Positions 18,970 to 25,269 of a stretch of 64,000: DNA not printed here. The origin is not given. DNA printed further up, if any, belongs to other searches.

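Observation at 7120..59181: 52-kb single ORF encoding a 17,353-aa pure HEAT-repeat solenoid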

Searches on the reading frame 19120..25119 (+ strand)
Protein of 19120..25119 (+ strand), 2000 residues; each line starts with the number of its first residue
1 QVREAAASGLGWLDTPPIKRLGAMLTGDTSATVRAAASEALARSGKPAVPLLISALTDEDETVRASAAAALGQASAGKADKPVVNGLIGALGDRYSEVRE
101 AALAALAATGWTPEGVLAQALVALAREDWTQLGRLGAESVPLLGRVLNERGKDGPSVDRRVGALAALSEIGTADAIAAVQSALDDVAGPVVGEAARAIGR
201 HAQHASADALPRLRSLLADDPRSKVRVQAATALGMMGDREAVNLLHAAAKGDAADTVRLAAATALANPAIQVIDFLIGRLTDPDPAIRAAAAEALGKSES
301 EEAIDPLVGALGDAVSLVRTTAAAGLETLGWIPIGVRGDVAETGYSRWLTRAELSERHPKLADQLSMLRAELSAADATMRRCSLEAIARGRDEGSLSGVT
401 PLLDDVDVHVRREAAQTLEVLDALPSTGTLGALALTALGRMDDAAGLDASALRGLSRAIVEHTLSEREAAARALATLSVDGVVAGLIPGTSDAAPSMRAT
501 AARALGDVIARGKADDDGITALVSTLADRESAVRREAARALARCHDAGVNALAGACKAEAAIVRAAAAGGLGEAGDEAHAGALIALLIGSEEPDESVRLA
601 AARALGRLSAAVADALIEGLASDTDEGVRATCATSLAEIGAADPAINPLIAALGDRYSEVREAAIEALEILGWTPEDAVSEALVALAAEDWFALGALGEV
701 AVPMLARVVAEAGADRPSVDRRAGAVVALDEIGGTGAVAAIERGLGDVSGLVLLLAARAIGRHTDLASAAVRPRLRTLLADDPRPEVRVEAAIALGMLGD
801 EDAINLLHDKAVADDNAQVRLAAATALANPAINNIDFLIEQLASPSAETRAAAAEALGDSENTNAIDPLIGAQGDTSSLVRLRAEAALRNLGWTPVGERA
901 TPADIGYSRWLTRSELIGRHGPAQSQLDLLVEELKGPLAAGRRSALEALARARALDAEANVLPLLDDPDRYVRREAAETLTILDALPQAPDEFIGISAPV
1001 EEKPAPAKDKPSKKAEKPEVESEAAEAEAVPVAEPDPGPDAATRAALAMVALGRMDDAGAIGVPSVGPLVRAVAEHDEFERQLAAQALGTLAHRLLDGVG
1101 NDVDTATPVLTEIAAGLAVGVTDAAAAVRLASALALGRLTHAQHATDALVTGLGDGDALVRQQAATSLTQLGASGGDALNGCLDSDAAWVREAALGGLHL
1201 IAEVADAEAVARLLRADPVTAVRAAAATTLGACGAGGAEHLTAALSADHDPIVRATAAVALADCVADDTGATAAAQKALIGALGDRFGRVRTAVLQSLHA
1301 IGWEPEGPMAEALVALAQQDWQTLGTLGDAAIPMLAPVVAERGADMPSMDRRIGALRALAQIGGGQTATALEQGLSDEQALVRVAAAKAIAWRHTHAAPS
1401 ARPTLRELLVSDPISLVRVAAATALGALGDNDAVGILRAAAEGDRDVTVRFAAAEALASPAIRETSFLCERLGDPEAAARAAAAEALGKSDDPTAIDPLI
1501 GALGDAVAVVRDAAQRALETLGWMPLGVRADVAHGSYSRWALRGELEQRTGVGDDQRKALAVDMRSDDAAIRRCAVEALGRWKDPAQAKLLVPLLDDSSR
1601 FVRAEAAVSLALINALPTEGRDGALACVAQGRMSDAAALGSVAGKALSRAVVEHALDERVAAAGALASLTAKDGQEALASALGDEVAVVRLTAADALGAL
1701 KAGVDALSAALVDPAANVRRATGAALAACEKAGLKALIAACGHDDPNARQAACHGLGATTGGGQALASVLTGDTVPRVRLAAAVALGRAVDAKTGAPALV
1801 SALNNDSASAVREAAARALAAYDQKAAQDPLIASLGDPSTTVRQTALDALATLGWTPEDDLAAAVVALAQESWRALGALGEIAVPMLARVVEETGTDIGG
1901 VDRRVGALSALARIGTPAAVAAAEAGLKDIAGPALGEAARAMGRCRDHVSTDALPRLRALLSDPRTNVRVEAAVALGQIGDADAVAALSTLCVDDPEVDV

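Call 6: search_protein_families(library=pfam, proteins=[window:19120-25119:+], max_evalue=0.01)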
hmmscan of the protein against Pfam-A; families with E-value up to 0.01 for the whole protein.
window:19120-25119:+ (2000 aa): 10 families
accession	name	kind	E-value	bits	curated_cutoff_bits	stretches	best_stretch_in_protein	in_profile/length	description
PF13646.12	HEAT_2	-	6.6e-159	517.1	27.7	25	1370-1458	3-88/88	HEAT repeats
PF02985.28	HEAT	-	4e-86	275.1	23.5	2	272-296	1-25/31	HEAT repeat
PF13513.12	HEAT_EZ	-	2.7e-35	120.6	27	4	257-297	3-54/55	HEAT-like repeat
PF03130.22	HEAT_PBS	-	3.6e-25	86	20.9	5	287-313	1-27/27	PBS lyase HEAT-like repeat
PF12717.13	Cnd1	-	1.6e-24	87.2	26.4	0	1239-1301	24-85/162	non-SMC mitotic condensation complex subunit 1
PF25786.1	HEAT_GCN1_C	-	3.5e-12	47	27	0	22-110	3-95/151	GCN1-like, C-terminal HEAT repeats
PF00514.29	Arm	-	2.9e-10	40.3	20.6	0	1952-1979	12-39/41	Armadillo/beta-catenin-like repeat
PF14663.11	RasGEF_N_2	-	6.9e-09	36.4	27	0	645-709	6-64/108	Rapamycin-insensitive companion of mTOR RasGEF_N domain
PF21581.3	SCD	-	1.4e-07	32.1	27.5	0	492-544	2-57/75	Stromalin conservative domain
PF20168.4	PDS5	-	4.3e-07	28.6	27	0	50-107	324-385/1053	Sister chromatid cohesion protein PDS5 protein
